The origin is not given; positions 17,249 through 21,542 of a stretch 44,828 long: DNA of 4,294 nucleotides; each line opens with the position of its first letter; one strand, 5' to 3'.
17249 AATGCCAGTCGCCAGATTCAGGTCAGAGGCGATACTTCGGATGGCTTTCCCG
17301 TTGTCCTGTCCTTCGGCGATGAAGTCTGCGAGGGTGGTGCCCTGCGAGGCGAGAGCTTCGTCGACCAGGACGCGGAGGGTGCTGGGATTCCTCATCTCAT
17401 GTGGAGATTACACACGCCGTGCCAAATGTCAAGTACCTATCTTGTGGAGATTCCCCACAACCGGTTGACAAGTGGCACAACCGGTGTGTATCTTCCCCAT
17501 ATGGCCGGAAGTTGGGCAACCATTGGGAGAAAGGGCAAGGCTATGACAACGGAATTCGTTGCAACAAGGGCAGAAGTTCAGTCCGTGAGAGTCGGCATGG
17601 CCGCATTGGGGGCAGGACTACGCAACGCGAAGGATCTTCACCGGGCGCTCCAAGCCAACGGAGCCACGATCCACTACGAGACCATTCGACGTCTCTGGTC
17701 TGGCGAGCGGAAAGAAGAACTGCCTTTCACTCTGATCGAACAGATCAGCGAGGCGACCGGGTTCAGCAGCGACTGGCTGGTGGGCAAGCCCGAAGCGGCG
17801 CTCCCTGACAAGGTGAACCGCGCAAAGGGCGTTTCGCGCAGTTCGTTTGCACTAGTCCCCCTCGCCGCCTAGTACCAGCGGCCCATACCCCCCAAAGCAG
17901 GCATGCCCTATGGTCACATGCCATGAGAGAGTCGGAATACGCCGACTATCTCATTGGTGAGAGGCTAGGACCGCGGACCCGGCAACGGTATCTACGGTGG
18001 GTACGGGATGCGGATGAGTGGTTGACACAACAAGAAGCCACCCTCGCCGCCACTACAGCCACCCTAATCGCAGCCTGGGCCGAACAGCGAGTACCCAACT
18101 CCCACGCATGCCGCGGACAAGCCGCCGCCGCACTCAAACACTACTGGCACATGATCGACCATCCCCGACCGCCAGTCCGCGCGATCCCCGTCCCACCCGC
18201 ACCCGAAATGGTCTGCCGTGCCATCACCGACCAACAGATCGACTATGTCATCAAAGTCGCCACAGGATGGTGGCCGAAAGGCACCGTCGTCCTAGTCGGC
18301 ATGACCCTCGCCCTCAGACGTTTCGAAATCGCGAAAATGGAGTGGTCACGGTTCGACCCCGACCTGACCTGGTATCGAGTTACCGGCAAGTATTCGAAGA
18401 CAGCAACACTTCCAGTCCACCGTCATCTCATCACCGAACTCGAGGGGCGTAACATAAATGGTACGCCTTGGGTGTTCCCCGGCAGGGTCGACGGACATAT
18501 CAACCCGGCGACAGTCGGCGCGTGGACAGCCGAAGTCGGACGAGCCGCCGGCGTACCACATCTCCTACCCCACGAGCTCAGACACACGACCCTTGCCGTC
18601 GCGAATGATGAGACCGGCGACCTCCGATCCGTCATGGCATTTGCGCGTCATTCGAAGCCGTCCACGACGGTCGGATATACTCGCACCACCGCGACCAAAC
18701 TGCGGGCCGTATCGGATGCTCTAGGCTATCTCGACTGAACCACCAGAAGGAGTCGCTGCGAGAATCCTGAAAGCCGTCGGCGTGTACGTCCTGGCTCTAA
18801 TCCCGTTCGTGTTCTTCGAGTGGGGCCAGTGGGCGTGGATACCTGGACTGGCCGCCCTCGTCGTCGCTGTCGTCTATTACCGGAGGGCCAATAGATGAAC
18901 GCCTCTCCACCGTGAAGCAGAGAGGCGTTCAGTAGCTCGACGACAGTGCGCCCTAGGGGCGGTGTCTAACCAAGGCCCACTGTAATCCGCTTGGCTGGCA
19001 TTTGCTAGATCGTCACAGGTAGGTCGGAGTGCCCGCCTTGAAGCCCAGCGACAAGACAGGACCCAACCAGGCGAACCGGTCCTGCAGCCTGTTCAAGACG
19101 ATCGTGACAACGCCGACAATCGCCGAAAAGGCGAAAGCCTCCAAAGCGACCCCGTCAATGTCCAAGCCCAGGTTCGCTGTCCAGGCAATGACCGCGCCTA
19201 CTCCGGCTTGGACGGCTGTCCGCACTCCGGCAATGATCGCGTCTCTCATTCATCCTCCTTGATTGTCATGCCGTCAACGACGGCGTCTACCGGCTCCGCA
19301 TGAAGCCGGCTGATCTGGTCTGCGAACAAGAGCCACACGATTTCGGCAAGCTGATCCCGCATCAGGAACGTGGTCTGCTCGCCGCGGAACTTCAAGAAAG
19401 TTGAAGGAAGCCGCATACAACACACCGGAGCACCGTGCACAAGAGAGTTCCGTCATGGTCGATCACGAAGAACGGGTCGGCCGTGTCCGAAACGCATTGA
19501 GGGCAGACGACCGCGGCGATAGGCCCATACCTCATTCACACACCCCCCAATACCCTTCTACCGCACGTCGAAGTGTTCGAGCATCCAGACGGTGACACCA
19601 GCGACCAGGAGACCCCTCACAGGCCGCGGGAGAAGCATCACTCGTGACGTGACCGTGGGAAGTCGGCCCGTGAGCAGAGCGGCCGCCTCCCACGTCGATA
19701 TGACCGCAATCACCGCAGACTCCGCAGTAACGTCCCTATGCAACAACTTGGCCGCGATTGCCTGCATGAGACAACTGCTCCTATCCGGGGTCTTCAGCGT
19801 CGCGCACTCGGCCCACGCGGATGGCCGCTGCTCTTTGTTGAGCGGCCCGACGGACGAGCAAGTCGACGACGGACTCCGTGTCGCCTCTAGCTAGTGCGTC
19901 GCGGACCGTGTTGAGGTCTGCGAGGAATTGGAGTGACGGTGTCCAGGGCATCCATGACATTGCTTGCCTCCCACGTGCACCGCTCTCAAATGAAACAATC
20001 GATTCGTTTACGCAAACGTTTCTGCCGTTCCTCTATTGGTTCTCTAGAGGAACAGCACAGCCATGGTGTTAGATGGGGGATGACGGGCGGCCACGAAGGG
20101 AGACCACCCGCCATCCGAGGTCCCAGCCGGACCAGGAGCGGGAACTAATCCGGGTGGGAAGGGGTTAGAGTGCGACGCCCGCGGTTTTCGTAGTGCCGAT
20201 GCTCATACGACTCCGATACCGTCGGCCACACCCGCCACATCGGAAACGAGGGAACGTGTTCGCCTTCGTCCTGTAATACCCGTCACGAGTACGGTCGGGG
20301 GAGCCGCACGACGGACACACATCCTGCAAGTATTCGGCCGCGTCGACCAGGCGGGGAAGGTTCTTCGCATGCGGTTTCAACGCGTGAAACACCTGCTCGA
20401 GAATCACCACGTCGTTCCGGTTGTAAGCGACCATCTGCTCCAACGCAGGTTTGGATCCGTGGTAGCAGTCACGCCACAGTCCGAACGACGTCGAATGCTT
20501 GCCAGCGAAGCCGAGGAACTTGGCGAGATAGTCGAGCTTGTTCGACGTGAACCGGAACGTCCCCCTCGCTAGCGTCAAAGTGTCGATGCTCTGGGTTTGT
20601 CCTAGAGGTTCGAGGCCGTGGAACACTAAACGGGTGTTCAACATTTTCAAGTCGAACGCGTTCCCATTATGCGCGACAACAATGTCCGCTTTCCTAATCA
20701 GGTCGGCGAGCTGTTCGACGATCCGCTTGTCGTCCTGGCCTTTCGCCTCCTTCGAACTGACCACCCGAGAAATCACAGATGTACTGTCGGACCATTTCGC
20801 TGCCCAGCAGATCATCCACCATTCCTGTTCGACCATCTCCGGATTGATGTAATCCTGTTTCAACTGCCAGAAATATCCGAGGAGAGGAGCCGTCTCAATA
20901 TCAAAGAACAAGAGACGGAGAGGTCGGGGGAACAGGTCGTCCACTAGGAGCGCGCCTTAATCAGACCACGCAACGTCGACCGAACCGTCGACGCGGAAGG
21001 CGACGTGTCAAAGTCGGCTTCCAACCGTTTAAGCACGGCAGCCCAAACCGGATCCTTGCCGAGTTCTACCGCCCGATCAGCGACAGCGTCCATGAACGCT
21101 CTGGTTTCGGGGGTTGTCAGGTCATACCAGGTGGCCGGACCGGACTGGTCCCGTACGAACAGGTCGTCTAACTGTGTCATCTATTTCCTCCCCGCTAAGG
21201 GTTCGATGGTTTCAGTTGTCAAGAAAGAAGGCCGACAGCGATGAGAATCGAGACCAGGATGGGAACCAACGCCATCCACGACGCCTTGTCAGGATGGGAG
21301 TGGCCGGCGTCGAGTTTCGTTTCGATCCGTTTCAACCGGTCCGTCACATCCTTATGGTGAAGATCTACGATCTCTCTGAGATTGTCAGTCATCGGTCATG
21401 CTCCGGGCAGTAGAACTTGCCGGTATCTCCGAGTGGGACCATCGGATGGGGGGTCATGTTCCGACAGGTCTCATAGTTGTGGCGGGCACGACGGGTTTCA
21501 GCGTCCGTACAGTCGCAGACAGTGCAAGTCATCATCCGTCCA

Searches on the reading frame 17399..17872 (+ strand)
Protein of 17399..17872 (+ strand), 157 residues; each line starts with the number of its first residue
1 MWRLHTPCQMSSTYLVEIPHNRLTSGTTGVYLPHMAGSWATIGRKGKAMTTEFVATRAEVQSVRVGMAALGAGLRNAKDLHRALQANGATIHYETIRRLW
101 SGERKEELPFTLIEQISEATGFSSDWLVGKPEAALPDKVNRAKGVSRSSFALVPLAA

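Call 25: search_protein_families(library=pfam, proteins=[window:17399-17872:+], max_evalue=0.001)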
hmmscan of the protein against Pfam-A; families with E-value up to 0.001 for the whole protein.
window:17399-17872:+ (157 aa): 0 families

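Call 70: search_protein_families(library=phrogs, proteins=[window:17399-17872:+], max_evalue=0.01)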
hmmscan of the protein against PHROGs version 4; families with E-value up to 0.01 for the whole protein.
window:17399-17872:+ (157 aa): 1 family
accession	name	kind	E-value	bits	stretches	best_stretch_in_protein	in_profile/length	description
phrog_4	-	transcription regulation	0.0073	16.3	1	70-133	137-197/400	transcriptional repressor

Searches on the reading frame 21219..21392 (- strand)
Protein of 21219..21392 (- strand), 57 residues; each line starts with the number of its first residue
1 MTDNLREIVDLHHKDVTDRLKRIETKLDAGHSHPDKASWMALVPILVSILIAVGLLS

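Call 7: search_protein_families(library=pfam, proteins=[window:21219-21392:-], max_evalue=0.01)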
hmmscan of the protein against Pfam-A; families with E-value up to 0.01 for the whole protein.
window:21219-21392:- (57 aa): 0 families

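Call 8: search_protein_families(library=phrogs, proteins=[window:21219-21392:-], max_evalue=0.01)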
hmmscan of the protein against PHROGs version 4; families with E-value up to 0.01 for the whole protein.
window:21219-21392:- (57 aa): 1 family
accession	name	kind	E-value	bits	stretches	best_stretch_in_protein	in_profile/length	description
phrog_38457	-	unknown function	0.0089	17.7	1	5-55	37-87/96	-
